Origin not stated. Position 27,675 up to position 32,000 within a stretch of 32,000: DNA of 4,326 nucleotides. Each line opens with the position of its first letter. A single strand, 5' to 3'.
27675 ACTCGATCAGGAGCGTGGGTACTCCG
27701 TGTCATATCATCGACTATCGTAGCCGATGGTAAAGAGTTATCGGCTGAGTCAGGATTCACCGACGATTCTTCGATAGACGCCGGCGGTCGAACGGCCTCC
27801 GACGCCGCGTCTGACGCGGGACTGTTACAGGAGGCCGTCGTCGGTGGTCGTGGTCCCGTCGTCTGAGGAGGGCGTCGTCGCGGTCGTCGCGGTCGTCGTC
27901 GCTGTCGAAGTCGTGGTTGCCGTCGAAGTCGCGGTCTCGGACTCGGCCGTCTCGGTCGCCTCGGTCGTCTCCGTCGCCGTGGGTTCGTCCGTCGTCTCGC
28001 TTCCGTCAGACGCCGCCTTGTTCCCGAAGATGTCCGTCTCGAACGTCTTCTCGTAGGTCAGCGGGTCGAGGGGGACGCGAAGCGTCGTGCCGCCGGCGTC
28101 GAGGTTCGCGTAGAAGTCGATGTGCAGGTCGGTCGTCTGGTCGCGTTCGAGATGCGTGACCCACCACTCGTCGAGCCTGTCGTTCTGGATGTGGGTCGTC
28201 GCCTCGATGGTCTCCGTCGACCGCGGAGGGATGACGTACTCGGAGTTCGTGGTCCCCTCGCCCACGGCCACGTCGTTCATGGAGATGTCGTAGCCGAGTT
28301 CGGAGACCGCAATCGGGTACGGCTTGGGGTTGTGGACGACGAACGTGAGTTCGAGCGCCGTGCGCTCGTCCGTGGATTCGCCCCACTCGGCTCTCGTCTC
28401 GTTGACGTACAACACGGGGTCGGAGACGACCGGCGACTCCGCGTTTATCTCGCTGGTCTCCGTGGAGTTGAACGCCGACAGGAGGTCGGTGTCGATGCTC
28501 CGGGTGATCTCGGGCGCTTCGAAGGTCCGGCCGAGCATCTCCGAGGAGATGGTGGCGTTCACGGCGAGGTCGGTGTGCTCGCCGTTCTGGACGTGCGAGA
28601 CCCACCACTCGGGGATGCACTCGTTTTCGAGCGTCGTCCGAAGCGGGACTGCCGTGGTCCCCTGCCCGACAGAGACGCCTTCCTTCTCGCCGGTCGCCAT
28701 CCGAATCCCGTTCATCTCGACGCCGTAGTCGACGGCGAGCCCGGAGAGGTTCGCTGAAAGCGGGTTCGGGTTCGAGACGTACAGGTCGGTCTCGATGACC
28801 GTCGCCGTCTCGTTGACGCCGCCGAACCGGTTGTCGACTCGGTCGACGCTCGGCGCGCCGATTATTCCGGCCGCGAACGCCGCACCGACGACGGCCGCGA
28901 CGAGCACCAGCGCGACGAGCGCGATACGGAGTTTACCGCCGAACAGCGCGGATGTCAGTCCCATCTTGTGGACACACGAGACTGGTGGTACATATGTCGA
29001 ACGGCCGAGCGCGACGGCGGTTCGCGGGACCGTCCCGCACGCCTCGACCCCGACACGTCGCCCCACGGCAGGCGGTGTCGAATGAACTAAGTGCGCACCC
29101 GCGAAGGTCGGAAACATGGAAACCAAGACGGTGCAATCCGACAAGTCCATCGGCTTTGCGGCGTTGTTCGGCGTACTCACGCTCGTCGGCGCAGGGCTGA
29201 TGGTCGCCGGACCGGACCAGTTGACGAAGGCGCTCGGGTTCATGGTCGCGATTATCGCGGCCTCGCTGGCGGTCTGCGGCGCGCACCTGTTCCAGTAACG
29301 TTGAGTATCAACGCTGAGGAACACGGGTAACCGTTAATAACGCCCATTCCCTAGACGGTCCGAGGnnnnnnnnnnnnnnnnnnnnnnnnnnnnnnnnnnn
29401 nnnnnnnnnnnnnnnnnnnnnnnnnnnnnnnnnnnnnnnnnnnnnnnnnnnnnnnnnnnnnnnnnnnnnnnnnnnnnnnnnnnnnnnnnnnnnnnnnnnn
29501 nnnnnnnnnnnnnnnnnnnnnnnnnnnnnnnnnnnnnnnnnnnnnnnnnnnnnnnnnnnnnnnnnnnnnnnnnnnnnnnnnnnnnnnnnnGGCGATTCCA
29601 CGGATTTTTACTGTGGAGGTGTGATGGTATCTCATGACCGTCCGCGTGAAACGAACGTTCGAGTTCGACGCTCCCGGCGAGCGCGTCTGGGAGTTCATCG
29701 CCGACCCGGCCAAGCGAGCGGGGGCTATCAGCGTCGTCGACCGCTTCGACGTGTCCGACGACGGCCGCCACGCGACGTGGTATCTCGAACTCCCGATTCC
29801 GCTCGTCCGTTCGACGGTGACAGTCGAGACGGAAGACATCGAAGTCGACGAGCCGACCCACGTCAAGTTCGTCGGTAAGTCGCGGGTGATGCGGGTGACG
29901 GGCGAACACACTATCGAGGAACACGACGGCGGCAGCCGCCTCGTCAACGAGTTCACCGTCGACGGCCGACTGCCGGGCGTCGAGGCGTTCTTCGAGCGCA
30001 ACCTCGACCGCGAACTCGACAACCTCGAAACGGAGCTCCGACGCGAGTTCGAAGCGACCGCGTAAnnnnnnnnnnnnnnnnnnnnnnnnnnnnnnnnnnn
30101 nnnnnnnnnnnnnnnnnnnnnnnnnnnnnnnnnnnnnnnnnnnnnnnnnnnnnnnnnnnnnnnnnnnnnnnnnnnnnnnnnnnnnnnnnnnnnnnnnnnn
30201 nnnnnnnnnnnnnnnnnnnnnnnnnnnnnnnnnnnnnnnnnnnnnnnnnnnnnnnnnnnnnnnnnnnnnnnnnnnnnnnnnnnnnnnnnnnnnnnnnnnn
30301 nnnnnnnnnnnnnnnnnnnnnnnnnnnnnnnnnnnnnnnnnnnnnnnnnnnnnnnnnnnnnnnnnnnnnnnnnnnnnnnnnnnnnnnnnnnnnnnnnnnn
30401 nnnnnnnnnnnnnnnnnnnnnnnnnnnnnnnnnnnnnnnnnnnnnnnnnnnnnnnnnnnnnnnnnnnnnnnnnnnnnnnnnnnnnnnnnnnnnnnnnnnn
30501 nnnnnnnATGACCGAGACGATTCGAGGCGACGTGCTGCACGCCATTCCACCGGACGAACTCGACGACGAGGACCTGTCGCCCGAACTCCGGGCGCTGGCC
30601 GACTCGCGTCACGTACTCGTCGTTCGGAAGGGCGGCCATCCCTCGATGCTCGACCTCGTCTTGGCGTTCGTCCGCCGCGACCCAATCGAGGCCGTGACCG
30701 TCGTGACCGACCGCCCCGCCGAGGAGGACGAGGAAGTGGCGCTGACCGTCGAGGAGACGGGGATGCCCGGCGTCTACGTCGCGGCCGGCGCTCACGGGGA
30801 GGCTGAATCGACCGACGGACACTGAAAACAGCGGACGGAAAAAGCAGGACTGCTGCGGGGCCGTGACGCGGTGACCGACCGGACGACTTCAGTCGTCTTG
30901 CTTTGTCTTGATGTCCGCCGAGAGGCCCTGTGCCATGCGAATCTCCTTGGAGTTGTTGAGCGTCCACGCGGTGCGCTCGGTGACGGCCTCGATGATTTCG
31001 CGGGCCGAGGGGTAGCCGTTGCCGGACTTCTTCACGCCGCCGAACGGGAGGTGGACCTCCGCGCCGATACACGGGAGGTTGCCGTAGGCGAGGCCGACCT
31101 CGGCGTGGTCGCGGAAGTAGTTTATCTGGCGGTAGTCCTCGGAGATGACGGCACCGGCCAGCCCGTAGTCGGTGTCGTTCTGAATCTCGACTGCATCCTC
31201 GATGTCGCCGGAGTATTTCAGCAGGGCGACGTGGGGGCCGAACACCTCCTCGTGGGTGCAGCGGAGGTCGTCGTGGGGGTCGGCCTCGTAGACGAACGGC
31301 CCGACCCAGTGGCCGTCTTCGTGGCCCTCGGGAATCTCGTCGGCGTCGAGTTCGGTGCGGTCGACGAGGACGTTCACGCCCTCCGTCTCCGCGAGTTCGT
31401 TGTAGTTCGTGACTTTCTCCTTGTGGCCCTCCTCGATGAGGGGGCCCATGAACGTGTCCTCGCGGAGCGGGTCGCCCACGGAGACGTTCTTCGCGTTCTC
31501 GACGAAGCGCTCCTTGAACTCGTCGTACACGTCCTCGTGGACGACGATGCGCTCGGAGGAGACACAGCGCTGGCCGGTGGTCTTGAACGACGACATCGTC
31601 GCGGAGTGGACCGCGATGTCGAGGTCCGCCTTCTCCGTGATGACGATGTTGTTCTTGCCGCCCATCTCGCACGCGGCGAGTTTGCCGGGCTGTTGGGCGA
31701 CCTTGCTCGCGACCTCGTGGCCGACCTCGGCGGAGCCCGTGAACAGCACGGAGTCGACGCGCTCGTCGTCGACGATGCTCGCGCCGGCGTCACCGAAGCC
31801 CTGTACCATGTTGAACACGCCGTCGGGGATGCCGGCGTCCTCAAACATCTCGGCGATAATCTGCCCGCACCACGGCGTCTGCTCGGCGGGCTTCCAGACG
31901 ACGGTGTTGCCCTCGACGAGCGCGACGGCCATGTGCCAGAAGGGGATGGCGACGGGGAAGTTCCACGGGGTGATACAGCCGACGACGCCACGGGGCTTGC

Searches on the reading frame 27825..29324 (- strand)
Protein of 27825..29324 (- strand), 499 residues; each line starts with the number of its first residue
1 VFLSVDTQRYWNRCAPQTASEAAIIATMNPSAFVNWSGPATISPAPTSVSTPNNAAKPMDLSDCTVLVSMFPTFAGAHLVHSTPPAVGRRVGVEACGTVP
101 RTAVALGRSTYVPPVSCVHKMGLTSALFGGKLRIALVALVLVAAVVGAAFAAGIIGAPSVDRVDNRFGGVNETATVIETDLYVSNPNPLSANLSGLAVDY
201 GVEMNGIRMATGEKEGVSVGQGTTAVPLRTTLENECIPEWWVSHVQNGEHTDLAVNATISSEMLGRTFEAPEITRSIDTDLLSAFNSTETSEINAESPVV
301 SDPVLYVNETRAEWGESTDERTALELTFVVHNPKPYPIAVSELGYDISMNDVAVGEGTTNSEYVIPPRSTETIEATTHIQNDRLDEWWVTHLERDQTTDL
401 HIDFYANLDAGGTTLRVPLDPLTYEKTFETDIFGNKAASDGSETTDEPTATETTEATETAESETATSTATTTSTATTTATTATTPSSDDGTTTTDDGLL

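Call 39: search_protein_families(library=pfam, proteins=[window:27825-29324:-], max_evalue=0.001)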
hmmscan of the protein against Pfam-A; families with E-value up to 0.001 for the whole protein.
window:27825-29324:- (499 aa): 1 family
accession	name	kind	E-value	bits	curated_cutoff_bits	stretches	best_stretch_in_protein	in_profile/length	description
PF03168.19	LEA_2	-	1.2e-18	67.9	25.4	2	329-420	3-95/98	Late embryogenesis abundant protein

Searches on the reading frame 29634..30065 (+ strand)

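Call 76: search_protein_families(library=pfam, proteins=[window:29634-30065:+], max_evalue=0.001)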
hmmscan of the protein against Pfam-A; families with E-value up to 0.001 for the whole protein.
window:29634-30065:+ (143 aa): 2 families
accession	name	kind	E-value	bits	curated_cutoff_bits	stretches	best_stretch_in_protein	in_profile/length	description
PF10604.15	Polyketide_cyc2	-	2.8e-17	63.8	27.4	1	3-135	2-141/142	Polyketide cyclase / dehydrase and lipid transport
PF06240.19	COXG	-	2.2e-05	24.7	22.2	1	9-108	3-105/140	Carbon monoxide dehydrogenase subunit G (CoxG)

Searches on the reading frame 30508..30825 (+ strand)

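Call 76: search_protein_families(library=pfam, proteins=[window:30508-30825:+], max_evalue=0.001)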
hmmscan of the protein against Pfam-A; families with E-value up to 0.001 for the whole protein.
window:30508-30825:+ (105 aa): 1 family
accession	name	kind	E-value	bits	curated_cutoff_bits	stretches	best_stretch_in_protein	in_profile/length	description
PF24370.1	DUF7526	-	1.3e-41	140.9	27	1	3-90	1-88/88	Family of unknown function (DUF7526)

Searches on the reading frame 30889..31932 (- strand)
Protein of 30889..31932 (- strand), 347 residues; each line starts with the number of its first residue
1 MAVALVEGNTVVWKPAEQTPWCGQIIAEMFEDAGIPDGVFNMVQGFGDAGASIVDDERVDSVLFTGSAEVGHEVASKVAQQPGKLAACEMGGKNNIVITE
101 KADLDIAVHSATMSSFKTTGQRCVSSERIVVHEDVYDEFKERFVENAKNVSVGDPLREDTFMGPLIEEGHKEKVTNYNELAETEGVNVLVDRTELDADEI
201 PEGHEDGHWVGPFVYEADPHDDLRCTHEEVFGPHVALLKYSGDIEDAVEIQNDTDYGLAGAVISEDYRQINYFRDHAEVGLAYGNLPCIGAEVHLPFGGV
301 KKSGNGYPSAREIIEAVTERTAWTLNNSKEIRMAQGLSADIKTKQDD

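Call 39: search_protein_families(library=pfam, proteins=[window:30889-31932:-], max_evalue=0.001)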
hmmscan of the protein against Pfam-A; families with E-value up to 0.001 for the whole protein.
window:30889-31932:- (347 aa): 1 family
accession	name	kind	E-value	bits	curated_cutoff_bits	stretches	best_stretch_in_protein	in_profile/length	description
PF00171.27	Aldedh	-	4.6e-96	322.6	23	1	1-320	147-458/461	Aldehyde dehydrogenase family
